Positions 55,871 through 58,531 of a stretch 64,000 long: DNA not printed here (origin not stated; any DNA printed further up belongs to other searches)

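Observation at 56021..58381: Bacterial receptor-like kinase: Hanks Ser/Thr kinase - TM - extracellular leucine-rich repeats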

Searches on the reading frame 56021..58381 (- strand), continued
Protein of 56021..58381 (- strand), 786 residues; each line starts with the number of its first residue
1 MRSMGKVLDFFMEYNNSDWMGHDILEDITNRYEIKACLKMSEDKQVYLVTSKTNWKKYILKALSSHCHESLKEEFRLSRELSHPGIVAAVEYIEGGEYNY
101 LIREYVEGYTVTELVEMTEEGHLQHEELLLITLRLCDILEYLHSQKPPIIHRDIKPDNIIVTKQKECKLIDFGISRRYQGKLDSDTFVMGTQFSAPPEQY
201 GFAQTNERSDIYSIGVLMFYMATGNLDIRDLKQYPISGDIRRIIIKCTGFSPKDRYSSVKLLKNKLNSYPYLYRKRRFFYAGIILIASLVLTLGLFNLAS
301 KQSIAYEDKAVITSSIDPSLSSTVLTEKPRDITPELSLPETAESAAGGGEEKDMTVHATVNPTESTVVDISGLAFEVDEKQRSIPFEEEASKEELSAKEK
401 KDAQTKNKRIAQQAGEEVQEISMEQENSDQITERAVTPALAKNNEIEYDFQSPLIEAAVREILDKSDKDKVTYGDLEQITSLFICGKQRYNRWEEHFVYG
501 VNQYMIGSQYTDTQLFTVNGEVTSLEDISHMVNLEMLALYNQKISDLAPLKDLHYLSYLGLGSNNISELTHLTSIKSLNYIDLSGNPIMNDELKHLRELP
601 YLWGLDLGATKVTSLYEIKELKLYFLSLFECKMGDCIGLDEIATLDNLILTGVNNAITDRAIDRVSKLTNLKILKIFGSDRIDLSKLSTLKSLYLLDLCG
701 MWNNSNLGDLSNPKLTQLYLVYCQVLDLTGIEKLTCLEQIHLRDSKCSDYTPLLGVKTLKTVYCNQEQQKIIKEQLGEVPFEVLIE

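Call 38: search_protein_families(library=padloc, proteins=[window:56021-58381:-, L089:137-577:+, L086:3550-4008:+, L003:4466-4918:+], max_evalue=0.01)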
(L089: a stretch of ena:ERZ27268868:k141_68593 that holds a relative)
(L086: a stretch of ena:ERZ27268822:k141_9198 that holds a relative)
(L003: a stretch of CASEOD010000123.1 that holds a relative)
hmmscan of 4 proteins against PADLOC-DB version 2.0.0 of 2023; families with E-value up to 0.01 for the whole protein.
window:56021-58381:- (786 aa): 33 families (the best 25 are shown)
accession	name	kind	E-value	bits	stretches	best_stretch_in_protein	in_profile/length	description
PDLC04047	PD-T4-6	-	1e-39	134.5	1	26-267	6-270/327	-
PDLC04042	PD-T4-6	-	2.9e-39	133.5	1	28-225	7-209/292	-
PDLC04138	mad6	-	3e-39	133.5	1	26-224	47-252/659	mads_6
PDLC04060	PD-T4-6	-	7.3e-36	122.1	1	29-225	7-206/486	-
PDLC04057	PD-T4-6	-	5.1e-33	112.7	1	28-226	6-208/443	-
PDLC04053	PD-T4-6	-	1.8e-32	111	1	30-226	9-209/311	-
PDLC04061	PD-T4-6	-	3.6e-31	107.2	1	67-224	59-219/510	-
PDLC04054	PD-T4-6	-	3.7e-30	103.5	1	44-225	24-210/347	-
PDLC04045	PD-T4-6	-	2.1e-26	90.7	1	71-268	86-297/350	-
PDLC04052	PD-T4-6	-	2.3e-26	91.1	1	78-225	63-213/496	-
PDLC04048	PD-T4-6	-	6.2e-26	89.6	1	60-226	41-210/354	-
PDLC03920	MkoA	-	1.5e-25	87.7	1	26-268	5-276/1112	-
PDLC04044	PD-T4-6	-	4e-25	86.7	1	67-226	80-237/372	-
PDLC04043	PD-T4-6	-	2.2e-24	84.3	1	30-225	15-214/452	-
PDLC04040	PD-T4-6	-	1e-23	81.9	1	95-225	74-202/547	-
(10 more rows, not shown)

L089:137-577:+ (146 aa): 1 family
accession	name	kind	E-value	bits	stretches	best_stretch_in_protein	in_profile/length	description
PDLC02926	HTH_VI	-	0.0092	14.2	0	43-92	9-58/92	-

L086:3550-4008:+ (152 aa): 0 families

L003:4466-4918:+ (150 aa): 0 families

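Call 39: search_protein_families(library=ncbifam, proteins=[L089:137-577:+, L086:3550-4008:+, L003:4466-4918:+, L004:4443-4952:+], max_evalue=0.1)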
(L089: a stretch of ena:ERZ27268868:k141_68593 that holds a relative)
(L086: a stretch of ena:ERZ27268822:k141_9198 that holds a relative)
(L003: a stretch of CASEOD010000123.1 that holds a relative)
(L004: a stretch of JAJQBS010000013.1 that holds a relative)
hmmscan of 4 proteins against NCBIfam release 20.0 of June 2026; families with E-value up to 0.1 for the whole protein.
L089:137-577:+ (146 aa): 2 families
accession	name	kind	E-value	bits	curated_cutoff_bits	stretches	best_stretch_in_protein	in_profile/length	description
NF002773.0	PRK02866.1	subfamily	0.03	14.4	150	1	35-116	5-86/147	cyanase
NF048000.1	ECH1013_TF_S24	equivalog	0.034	14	300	1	44-91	11-59/204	ECH_1013 family putative transcriptional regulator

L086:3550-4008:+ (152 aa): 1 family
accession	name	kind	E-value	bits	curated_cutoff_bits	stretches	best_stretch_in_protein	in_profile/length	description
TIGR02502.2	type_III_YscX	equivalog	0.062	13.6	30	0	10-33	34-57/122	type III secretion apparatus assembly protein SctX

L003:4466-4918:+ (150 aa): 0 families

L004:4443-4952:+ (169 aa): 0 families

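Call 47: find_homologous_proteins(query=A5, max_evalue=0.00001)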
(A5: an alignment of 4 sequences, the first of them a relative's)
Query A5 (4 sequences) (146 aa, profile of the alignment): 1886 proteins with E <= 0.00001 among 4973 candidates; the best 120 are listed.
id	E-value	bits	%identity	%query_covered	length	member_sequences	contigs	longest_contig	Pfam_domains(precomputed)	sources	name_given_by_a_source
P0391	1.2e-69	251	36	99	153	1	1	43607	-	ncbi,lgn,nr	ncbi:MAG: hypothetical protein LUF35_01695 [Lachnospiraceae bacterium]|nr:hypothetical protein [Lach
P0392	6.2e-66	239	36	98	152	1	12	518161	-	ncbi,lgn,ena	-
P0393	2.2e-65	237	100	100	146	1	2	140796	-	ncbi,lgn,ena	-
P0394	1.8e-64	234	97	100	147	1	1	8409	-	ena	-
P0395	1.8e-64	234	97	100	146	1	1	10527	-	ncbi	-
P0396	2.4e-64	234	97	100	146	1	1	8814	-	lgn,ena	-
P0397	1.6e-63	231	96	100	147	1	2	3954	-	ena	-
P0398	6.0e-63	229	39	99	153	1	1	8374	-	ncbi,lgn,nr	ncbi:MAG: hypothetical protein LUI87_09835 [Lachnospiraceae bacterium]|nr:hypothetical protein [Lach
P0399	8.7e-63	229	91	99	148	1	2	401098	PF13560.13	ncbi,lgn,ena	-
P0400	4.3e-62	227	36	98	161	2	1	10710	-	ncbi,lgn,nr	ncbi:MAG: hypothetical protein LUI39_05780 [Lachnospiraceae bacterium]|nr:hypothetical protein [Lach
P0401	7.8e-62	226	89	99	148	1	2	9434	PF01381.29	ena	-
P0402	9.3e-62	226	88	99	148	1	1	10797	-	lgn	-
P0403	1.3e-61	225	91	99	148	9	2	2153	PF13560.13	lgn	-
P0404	1.8e-61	225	33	99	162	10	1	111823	-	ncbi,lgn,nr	ncbi:MAG: hypothetical protein LIO76_07125 [Clostridiales bacterium]|nr:hypothetical protein [Clostr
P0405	3.6e-61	224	88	99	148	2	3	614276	PF13560.13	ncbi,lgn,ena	-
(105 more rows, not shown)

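Call 48: find_encoding_contigs(protein=P0399, flank=6000, max_places=2)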
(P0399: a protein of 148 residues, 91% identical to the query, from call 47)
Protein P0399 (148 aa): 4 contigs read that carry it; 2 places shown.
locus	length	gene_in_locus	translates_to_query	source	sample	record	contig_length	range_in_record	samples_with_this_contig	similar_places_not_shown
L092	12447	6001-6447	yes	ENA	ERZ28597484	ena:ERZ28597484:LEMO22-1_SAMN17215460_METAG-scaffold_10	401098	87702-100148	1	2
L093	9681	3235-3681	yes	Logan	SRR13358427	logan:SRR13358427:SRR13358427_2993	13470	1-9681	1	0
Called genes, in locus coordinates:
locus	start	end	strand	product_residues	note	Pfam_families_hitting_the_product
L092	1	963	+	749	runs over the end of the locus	PF00270:DEAD, PF00271:Helicase_C, PF16124:RecQ_Zn_bind, PF09382:RQC, PF00570:HRDC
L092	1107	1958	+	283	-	PF00657:Lipase_GDSL (faint), PF13472:Lipase_GDSL_2 (faint)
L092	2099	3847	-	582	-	PF21778:DUF6873, PF04055:Radical_SAM, PF16199:Radical_SAM_C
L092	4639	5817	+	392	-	PF07905:PucR, PF13556:HTH_30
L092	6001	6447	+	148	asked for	PF13560:HTH_31 (weak)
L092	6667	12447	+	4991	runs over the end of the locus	PF19077:Big_13 (faint), PF09430:EMC7_beta-sandw (faint), PF13750:Big_3_3 (faint), PF14686:fn3_3 (faint), PF13620:CarboxypepD_reg, PF17210:SdrD_B (weak), PF00395:SLH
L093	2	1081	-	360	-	?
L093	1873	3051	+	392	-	PF07905:PucR, PF13556:HTH_30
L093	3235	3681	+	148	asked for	PF13560:HTH_31 (weak)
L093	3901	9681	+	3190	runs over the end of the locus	?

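Call 59: predict_structure(alignment_id=A3)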
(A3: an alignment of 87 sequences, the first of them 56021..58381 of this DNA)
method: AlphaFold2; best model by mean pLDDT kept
length: 786 residues; sequences in the alignment: 87
mean_pLDDT: 82.6   pTM: 0.55
mean pLDDT of the five models: 82.6, 82.2, 82.1, 81.6, 80.9
residues with pLDDT >= 90: 515; 70-90: 91; 50-70: 36; < 50: 144
segments of 3 or more residues with pLDDT < 50: 1-7, 304-439
pLDDT, mean of each block of 10 residues (from residue 1): 47 59 87 90 93 89 93 94 94 96 96 94 95 98 95 94 95 86 66 79 80 97 95 93 96 95 93 85 94 86 48 42 43 42 35 38 37 30 35 44 40 44 39 43 87 98 96 96 98 92 92 95 98 97 98 96 98 97 97 97 97 96 96 91 97 74 96 92 94 95 87 95 94 97 96 98 98 97 95
secondary structure, 60 per line:
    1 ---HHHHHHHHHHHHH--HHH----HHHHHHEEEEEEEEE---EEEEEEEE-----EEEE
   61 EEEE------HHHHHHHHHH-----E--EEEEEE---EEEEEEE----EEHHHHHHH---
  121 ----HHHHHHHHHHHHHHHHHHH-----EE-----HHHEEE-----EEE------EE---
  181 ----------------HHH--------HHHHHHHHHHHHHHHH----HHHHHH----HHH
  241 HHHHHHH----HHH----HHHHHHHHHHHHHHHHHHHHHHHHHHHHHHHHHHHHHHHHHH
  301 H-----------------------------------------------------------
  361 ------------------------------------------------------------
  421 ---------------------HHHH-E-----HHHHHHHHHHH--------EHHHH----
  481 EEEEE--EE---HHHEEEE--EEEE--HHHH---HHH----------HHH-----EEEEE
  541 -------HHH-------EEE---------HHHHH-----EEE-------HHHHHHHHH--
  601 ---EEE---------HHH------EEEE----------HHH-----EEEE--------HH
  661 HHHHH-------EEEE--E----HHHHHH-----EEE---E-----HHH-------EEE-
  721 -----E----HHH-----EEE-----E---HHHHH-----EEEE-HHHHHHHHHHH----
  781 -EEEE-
elements in order (helices of 4 or more, strands of 3 or more residues): H4-16 H26-31 E32-40 E44-51 E57-64 H71-80 E89-94 E98-104 H111-117 H125-143 E159-161 E167-169 H208-223 H228-233 H238-247 H259-301 H442-445 H453-463 H473-476 E481-485 E496-499 E502-505 H508-511 E536-540 E558-560 H570-574 E580-582 H590-598 E604-606 E625-628 E647-650 H659-665 E673-676 H684-689 E695-697 E717-719 E739-741 H751-755 E761-764 H766-776 E782-785

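Call 63: fold_search(model_id=the predicted structure, library=pdb)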
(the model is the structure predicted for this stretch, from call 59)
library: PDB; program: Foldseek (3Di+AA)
matches with E <= 10: 2000; with E <= 0.001: 2000
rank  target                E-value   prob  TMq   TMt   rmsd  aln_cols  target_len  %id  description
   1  8h64_G                5.5e-16  1.00  0.28  0.44   9.1       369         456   22  Crystal structure of Internalin A from Listeria monocytogenes with nanobody VHH24 bound (released 2023-10-04)
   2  8h64_A                1.0e-15  1.00  0.30  0.48   8.3       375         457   23  Crystal structure of Internalin A from Listeria monocytogenes with nanobody VHH24 bound (released 2023-10-04)
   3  5u94                  1.7e-15  1.00  0.27  0.74   3.8       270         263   24  Crystal structure of the Mycobacterium tuberculosis PASTA kinase PknB in complex with the potential theraputic kinase in (released 2017-12-20)
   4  4fmz_B                1.7e-15  1.00  0.28  0.56   6.5       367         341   24  Crystal structure of an internalin (inlF) from Listeria monocytogenes str. 4b F2365 at 1.91 A resolution (released 2012-07-25)
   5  4fmz_A                2.7e-15  1.00  0.29  0.58   6.4       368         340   23  Crystal structure of an internalin (inlF) from Listeria monocytogenes str. 4b F2365 at 1.91 A resolution (released 2012-07-25)
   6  1o6t                  3.5e-15  1.00  0.31  0.50   6.9       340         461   25  Internalin (INLA, Listeria monocytogenes) - functional domain, uncomplexed (released 2002-12-23)
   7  8h64_C                3.9e-15  1.00  0.27  0.42   9.2       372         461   23  Crystal structure of Internalin A from Listeria monocytogenes with nanobody VHH24 bound (released 2023-10-04)
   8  1o6y                  5.3e-15  1.00  0.26  0.73   3.9       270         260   24  Catalytic domain of PknB kinase from Mycobacterium tuberculosis (released 2003-01-30)
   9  1o6v_A                1.3e-14  1.00  0.31  0.49   7.5       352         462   24  Internalin (INLA, Listeria monocytogenes) - functional domain, uncomplexed (released 2002-12-23)
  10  2omx_A                2.1e-14  1.00  0.27  0.41   9.8       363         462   24  Crystal structure of InlA S192N G194S+S/hEC1 complex (released 2007-08-28)
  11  2omu_A                2.2e-14  1.00  0.29  0.47   8.6       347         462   25  Crystal structure of InlA G194S+S Y369S/hEC1 complex (released 2007-08-28)
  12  8h62_A                2.5e-14  1.00  0.30  0.48   7.3       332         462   26  Crystal structure of Internalin A from Listeria monocytogenes with human E-cadherin EC12 (released 2023-10-04)
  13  1o6s_A                2.9e-14  1.00  0.30  0.48   8.3       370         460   23  Internalin (Listeria monocytogenes) / E-Cadherin (human) Recognition Complex (released 2002-12-13)
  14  5il7_A                3.2e-14  1.00  0.24  0.38  10.4       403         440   21  Leucine rich repeat domain of the Chlorobium tepidum Roco protein (released 2016-03-16)
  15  2omv_A                4.3e-14  1.00  0.27  0.42   9.3       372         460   23  Crystal structure of InlA S192N Y369S/hEC1 complex (released 2007-06-05)
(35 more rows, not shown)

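Call 71: search_solved_structures(query=A6, max_evalue=1, show_alignments=2)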
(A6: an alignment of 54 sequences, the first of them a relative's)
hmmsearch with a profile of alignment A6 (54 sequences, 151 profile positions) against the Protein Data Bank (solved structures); distinct sequences matched with E-value up to 1: 3.
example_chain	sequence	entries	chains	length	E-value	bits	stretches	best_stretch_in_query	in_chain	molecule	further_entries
3op9_A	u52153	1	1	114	0.056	16.6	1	37-97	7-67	Pli0006 protein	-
3b7h_A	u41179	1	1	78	0.2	14.8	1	41-96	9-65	Prophage Lp1 protein 11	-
1y7y_A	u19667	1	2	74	0.23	14.6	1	29-94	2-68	C.AhdI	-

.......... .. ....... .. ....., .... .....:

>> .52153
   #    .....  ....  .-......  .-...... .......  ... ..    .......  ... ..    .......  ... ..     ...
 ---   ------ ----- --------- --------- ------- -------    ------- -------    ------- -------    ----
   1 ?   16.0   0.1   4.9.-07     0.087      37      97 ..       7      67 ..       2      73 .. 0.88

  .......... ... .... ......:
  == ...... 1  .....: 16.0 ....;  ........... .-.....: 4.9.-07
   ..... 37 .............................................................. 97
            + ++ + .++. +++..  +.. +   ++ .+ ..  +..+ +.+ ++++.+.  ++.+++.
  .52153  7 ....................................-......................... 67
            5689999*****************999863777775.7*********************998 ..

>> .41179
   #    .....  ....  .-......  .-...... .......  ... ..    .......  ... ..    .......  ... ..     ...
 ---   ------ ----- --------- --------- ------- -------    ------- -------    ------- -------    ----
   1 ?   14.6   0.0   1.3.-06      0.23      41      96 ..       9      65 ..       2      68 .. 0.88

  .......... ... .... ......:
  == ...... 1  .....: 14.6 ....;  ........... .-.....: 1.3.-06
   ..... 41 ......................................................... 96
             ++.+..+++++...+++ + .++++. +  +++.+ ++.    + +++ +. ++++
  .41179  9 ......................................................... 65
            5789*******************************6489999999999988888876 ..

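Call 74: predict_structure(alignment_id=A6)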
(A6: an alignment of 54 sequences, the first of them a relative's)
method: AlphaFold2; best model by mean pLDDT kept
length: 148 residues; sequences in the alignment: 54
mean_pLDDT: 84.9   pTM: 0.73
mean pLDDT of the five models: 84.9, 81.2, 78.0, 75.7, 73.6
residues with pLDDT >= 90: 106; 70-90: 4; 50-70: 30; < 50: 8
segments of 3 or more residues with pLDDT < 50: 1-6
pLDDT, mean of each block of 10 residues (from residue 1): 47 61 58 72 96 94 93 94 97 96 94 97 97 97 78
secondary structure, 60 per line:
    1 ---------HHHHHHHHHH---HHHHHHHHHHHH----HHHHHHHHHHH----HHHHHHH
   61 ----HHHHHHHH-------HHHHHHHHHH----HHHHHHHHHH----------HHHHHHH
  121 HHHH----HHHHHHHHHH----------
elements in order: H10-19 H23-34 H39-49 H54-60 H65-72 H80-89 H94-103 H114-124 H129-138
